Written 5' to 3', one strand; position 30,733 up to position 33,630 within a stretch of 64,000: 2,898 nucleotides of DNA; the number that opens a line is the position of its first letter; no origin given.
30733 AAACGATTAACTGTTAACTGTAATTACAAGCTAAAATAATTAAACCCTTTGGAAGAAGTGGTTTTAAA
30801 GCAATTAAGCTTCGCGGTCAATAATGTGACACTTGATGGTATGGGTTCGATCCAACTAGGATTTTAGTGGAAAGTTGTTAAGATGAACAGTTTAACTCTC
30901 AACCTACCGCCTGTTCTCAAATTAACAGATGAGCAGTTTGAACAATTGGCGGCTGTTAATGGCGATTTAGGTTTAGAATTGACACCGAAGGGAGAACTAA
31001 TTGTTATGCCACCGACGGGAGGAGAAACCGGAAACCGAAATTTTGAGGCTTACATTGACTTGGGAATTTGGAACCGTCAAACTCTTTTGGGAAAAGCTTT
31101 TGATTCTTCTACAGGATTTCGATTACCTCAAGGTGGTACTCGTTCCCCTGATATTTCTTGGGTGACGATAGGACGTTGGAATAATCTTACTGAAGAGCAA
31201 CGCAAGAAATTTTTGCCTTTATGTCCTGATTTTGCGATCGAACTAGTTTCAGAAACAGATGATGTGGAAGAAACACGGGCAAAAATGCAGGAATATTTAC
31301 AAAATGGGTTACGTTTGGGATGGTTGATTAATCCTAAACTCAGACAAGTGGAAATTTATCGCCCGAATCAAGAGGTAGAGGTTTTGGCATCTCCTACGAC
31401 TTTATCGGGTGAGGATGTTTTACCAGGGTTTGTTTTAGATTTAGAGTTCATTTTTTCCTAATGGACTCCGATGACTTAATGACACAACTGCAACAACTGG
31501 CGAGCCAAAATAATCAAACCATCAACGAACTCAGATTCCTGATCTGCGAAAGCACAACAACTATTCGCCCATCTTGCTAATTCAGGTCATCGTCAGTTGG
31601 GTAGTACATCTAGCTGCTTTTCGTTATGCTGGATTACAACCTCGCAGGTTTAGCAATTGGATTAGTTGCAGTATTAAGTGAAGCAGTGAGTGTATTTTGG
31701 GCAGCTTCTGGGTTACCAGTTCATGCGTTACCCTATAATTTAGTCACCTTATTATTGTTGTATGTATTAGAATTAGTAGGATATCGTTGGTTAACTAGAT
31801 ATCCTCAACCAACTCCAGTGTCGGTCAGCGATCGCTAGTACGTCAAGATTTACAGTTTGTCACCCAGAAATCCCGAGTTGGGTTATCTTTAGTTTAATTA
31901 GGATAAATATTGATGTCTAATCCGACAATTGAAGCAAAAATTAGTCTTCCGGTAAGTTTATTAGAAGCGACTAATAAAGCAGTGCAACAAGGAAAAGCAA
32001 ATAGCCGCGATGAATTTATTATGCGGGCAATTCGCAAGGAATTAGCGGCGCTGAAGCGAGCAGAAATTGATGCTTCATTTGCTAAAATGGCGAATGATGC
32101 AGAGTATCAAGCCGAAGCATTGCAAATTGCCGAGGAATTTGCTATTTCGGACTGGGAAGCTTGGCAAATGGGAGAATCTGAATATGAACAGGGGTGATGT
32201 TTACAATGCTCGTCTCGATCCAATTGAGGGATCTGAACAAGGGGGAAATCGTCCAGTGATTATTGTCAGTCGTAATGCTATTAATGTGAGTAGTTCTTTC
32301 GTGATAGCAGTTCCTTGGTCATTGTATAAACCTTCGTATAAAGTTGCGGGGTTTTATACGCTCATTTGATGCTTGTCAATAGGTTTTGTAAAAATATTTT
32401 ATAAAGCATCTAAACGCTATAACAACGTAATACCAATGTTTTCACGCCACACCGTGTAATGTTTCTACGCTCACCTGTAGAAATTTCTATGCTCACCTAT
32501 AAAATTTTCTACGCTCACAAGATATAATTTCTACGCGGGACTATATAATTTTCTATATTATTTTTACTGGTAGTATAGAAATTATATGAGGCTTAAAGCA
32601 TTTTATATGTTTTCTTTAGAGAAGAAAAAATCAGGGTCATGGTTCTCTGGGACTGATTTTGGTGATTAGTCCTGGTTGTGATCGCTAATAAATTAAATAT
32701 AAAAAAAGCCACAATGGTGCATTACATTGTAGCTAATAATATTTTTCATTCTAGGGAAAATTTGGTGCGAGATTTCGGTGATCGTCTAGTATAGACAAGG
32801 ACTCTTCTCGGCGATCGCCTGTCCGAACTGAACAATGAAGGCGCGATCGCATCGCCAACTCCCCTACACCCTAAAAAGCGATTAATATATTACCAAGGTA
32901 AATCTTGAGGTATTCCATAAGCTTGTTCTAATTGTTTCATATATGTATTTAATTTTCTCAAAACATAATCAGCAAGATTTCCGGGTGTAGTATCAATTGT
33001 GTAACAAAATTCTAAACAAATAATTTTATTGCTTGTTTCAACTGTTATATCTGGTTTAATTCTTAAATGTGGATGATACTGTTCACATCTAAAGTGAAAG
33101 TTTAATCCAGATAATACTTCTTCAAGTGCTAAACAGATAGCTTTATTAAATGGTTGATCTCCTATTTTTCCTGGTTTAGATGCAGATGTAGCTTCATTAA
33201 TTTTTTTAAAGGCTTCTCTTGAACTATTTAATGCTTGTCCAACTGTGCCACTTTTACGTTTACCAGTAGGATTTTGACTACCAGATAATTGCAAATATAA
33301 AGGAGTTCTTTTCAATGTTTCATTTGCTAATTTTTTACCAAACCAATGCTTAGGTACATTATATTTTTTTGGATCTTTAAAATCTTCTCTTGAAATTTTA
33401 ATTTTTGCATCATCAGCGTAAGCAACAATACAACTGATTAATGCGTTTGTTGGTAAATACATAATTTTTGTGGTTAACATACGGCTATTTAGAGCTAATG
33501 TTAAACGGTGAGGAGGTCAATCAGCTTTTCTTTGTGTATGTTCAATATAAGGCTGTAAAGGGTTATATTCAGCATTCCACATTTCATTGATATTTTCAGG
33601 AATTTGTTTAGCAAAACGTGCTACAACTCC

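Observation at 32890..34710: HIP1-free, very AT-rich two-gene cassette (P-loop NTPase + small Lys-rich protein) inserted into a mazF gene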

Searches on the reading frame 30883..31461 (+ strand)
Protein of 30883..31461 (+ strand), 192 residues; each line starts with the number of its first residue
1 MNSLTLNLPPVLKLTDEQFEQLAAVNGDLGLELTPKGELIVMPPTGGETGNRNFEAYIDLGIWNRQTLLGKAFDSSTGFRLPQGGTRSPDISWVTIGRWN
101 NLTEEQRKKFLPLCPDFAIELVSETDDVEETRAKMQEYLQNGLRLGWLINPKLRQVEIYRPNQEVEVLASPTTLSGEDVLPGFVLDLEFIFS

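Call 4: search_protein_families(library=pfam, proteins=[window:30883-31461:+], max_evalue=0.1)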
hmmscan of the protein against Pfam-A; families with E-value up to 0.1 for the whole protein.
window:30883-31461:+ (192 aa): 1 family
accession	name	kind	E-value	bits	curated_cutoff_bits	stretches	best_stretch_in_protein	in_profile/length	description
PF05685.18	Uma2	-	1.2e-44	152.3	27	1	17-188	2-172/172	Putative restriction endonuclease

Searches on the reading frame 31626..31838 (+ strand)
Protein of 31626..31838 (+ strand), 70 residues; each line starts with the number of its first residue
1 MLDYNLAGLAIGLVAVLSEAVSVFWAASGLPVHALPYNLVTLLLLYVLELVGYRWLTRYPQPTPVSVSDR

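Call 4: search_protein_families(library=pfam, proteins=[window:31626-31838:+], max_evalue=0.1)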
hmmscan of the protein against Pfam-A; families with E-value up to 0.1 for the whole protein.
window:31626-31838:+ (70 aa): 1 family
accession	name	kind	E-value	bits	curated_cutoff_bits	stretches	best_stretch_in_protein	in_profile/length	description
PF03253.19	UT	-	2.7e-05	23.9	25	1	4-47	247-290/292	Urea transporter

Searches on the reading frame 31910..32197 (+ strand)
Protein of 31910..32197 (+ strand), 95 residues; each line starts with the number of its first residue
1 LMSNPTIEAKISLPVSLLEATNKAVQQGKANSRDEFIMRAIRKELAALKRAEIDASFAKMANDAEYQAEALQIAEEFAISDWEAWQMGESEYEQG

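Call 4: search_protein_families(library=pfam, proteins=[window:31910-32197:+], max_evalue=0.1)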
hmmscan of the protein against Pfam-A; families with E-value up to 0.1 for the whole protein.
window:31910-32197:+ (95 aa): 2 families
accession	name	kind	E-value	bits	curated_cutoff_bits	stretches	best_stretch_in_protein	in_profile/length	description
PF25434.1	NUCB1_N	-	0.027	15.2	27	1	17-81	56-123/140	NUCB1-like, N-terminal domain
PF01402.27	RHH_1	-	0.044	14.2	20.5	1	11-45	4-37/39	Ribbon-helix-helix protein, copG family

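Call 32: find_encoding_contigs(protein=window:31913-32197:+, flank=10000, max_places=6)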
Protein window:31913-32197:+ (94 aa): no gene with exactly this product is on record in the collection.

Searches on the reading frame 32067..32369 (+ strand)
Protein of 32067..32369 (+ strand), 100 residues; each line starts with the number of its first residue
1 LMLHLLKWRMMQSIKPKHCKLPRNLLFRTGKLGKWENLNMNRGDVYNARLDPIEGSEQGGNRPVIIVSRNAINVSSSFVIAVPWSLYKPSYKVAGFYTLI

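Call 4: search_protein_families(library=pfam, proteins=[window:32067-32369:+], max_evalue=0.1)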
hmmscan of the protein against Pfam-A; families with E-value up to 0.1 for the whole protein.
window:32067-32369:+ (100 aa): 1 family
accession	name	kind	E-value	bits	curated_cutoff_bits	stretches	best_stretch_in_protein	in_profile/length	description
PF02452.23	PemK_toxin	-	3.9e-11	43.6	23.1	1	42-96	2-55/109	PemK-like, MazF-like toxin of type II toxin-antitoxin system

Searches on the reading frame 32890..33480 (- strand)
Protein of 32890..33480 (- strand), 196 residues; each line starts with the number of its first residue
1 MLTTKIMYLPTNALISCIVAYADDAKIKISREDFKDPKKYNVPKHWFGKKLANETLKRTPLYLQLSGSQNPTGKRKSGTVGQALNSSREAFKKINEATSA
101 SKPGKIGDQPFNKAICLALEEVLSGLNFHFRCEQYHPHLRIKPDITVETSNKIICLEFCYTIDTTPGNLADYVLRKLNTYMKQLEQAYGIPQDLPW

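Call 4: search_protein_families(library=pfam, proteins=[window:32890-33480:-], max_evalue=0.1)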
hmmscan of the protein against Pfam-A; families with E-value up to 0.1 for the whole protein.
window:32890-33480:- (196 aa): 1 family
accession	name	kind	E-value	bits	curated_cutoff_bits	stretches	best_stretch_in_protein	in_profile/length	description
PF06054.18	CoiA_nuc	-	0.003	18.1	20.3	1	119-162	12-56/158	Competence protein CoiA, nuclease-like domain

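Call 5: search_protein_families(library=padloc, proteins=[window:32890-33480:-], max_evalue=0.1)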
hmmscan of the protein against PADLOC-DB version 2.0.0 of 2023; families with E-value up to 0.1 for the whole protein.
window:32890-33480:- (196 aa): 0 families

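Call 9: search_protein_families(library=ncbifam, proteins=[window:32890-33480:-], max_evalue=0.1)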
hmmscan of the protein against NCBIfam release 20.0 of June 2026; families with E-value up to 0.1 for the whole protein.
window:32890-33480:- (196 aa): 1 family
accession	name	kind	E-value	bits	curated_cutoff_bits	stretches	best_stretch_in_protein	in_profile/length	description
NF008970.0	PRK12318.1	equivalog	0.06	12.6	267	1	75-123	70-116/291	methionyl aminopeptidase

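Call 10: search_protein_families(library=phrogs, proteins=[window:32890-33480:-], max_evalue=0.1)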
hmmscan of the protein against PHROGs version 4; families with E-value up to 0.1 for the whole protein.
window:32890-33480:- (196 aa): 1 family
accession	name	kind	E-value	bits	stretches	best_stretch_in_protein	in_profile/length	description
phrog_9381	-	DNA, RNA and nucleotide metabolism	0.089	13.1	0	131-182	165-216/288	replication initiation by nicking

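Call 12: find_homologous_proteins(query=window:32890-33480:-)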
Query window:32890-33480:- (196 aa): 9 proteins with E <= 0.001 among 45 candidates.
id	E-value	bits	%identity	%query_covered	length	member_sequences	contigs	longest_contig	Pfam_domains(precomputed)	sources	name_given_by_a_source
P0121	1.0e-129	448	100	100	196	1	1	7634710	-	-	-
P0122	4.8e-88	312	77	93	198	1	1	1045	-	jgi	jgi:hypothetical protein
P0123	2.6e-78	280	64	97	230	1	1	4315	-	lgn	-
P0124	1.5e-61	225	59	97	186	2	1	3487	-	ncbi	-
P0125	4.4e-56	208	54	100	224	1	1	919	-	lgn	-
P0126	1.1e-55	206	64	81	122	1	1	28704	-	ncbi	ncbi:MAG: ATP-binding protein, partial [Dolichospermum sp.]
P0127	1.3e-54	203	55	97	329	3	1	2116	-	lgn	-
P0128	9.8e-53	197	55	97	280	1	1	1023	PF01501.27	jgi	jgi:lipopolysaccharide biosynthesis glycosyltransferase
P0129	1.8e-22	98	53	53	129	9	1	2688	-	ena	-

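Call 29: find_encoding_contigs(protein=P0123, flank=4500, max_places=2)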
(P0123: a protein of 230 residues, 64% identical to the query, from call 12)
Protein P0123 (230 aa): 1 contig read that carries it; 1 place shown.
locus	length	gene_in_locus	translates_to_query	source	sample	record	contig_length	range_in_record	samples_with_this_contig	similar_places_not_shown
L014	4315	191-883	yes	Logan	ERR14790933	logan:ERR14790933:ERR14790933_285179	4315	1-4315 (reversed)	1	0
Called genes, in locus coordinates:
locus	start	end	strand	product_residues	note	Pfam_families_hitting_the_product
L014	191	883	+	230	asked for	-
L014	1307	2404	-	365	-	-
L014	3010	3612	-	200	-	-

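Call 62: predict_structure(alignment_id=A2)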
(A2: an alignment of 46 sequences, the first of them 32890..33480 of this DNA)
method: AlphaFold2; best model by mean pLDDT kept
length: 196 residues; sequences in the alignment: 46
mean_pLDDT: 88.5   pTM: 0.85
mean pLDDT of the five models: 88.5, 88.1, 87.5, 87.2, 86.9
residues with pLDDT >= 90: 130; 70-90: 44; 50-70: 21; < 50: 1
segments of 3 or more residues with pLDDT < 50: none
pLDDT, mean of each block of 10 residues (from residue 1): 83 96 96 94 95 95 89 61 81 83 77 98 96 96 96 94 88 93 88 58
secondary structure, 60 per line:
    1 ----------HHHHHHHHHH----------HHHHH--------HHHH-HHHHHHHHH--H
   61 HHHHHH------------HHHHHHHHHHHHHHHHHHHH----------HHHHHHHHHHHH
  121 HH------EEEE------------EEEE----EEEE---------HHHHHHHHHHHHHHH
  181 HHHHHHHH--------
elements in order: H11-20 H31-35 H44-47 H49-57 H60-66 H79-98 H109-122 E129-132 E145-148 E153-156 H166-188

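Call 65: fold_search(model_id=the predicted structure, library=pdb)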
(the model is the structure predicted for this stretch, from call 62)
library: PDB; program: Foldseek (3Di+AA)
matches with E <= 10: 207; with E <= 0.001: 0
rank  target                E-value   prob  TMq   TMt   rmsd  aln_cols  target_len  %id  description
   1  6y91_C                5.0e-01  0.11  0.19  0.15  12.4       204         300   13  Crystal structure of malate dehydrogenase from Plasmodium Falciparum in complex with NADH (released 2021-03-31)
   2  6q6p_B                9.3e-01  0.10  0.18  0.21  11.2       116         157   13  Antarctic fish cytoglobin 1 from D.mawsoni (released 2020-01-15)
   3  5xsq_A                9.3e-01  0.06  0.17  0.12  17.5       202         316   10  Crystal Structure of the Marburg Virus Nucleoprotein Core Domain Chaperoned by a VP35 Peptide (released 2017-06-28)
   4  6gzc_A                9.3e-01  0.05  0.14  0.16  10.8       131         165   13  heterotetrameric katanin p60:p80 complex (released 2019-08-07)
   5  1x9f_B                9.8e-01  0.06  0.15  0.18  10.6       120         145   11  Hemoglobin Dodecamer from Lumbricus Erythrocruorin (released 2004-11-30)
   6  6y91_D                1.0e+00  0.07  0.19  0.14  12.5       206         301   13  Crystal structure of malate dehydrogenase from Plasmodium Falciparum in complex with NADH (released 2021-03-31)
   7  2ig3_B                1.1e+00  0.08  0.20  0.25  13.4       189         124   10  Crystal structure of group III truncated hemoglobin from Campylobacter jejuni (released 2006-10-10)
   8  3duh_C                1.2e+00  0.03  0.13  0.15  17.4       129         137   16  Structure of Interleukin-23 (released 2008-08-19)
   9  6y91_A                1.3e+00  0.06  0.19  0.15  12.4       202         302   14  Crystal structure of malate dehydrogenase from Plasmodium Falciparum in complex with NADH (released 2021-03-31)
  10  6cbr_B                1.3e+00  0.06  0.15  0.19  15.9       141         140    9  DnaG Primase C-terminal domain complex with SSB C-terminal peptide (released 2019-02-06)
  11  4grw_C                1.4e+00  0.02  0.10  0.13  14.0       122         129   17  Structure of a complex of human IL-23 with 3 Nanobodies (Llama vHHs) (released 2014-02-19)
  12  4kde_A                1.5e+00  0.07  0.17  0.11  16.8       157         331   11  Crystal Structure of the Apo Form of Thermus thermophilus Malate Dehydrogenase (released 2014-02-05)
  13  6ext                  1.6e+00  0.06  0.16  0.24  11.7       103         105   14  Crystal structure of the DNA binding domain of fission yeast Sap1 (released 2018-11-28)
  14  8v5m_C                1.6e+00  0.06  0.19  0.16  12.6       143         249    8  Tetramer core subcomplex (conformation 1) of Xenopus laevis DNA polymerase alpha-primase (released 2023-12-20)
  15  4ypi_C                1.6e+00  0.04  0.16  0.11  19.6       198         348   13  Structure of Ebola virus nucleoprotein N-terminal fragment bound to a peptide derived from Ebola VP35 (released 2015-04-08)
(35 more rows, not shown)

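Call 100: fold_search(model_id=the predicted structure, library=viral)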
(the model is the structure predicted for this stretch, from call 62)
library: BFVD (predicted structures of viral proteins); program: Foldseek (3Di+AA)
matches with E <= 10: 363; with E <= 0.001: 0
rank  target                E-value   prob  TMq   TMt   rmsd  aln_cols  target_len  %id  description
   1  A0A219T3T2            7.0e-03  0.92  0.26  0.32  18.0       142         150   17  RNA-dependent RNA polymerase (Fragment) [Emaravirus toordali]
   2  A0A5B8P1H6            1.0e-01  0.13  0.18  0.16  15.8       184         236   12  Ribonuclease III-like protein [Frog virus 3]
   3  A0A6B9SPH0            1.6e-01  0.14  0.23  0.19  22.5       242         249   11  Putative exonuclease [Escherichia phage 2725-N35]
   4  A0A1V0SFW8            2.0e-01  0.06  0.14  0.13  20.6       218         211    9  Uncharacterized protein [Hokovirus HKV1]
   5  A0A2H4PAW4            2.1e-01  0.09  0.15  0.06  16.6       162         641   10  (no name in the UniProt tables at hand)
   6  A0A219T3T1            2.2e-01  0.60  0.28  0.42   6.8       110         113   17  RNA-dependent RNA polymerase (Fragment) [Emaravirus toordali]
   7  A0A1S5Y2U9            2.2e-01  0.51  0.26  0.41   6.2       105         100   13  Uncharacterized protein [uncultured archaeal virus]
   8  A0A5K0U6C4            2.3e-01  0.30  0.28  0.12  15.6       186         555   11  Uncharacterized protein [Yasminevirus sp. GU-2018]
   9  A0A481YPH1            3.3e-01  0.08  0.17  0.12  17.5       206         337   14  Protein kinase [Pithovirus LCDPAC02]
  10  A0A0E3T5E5            4.4e-01  0.33  0.18  0.42   9.5        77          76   12  Uncharacterized protein [Staphylococcus phage IME-SA2]
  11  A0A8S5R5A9            4.4e-01  0.12  0.24  0.17  20.8       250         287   13  Putative nuclease of the RecB family [Ackermannviridae sp. ctaCq7]
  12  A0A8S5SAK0            5.2e-01  0.41  0.25  0.15   6.2        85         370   16  Competence protein [Siphoviridae sp. ctgaY24]
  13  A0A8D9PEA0            5.2e-01  0.11  0.20  0.21  18.4       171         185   16  Endonuclease Like Protein [Bacteriophage sp.]
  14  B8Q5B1                5.2e-01  0.08  0.17  0.09  18.9       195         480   15  (no name in the UniProt tables at hand)
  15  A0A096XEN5            5.8e-01  0.41  0.22  0.31   6.0        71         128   13  Uncharacterized protein [Escherichia phage phi191]
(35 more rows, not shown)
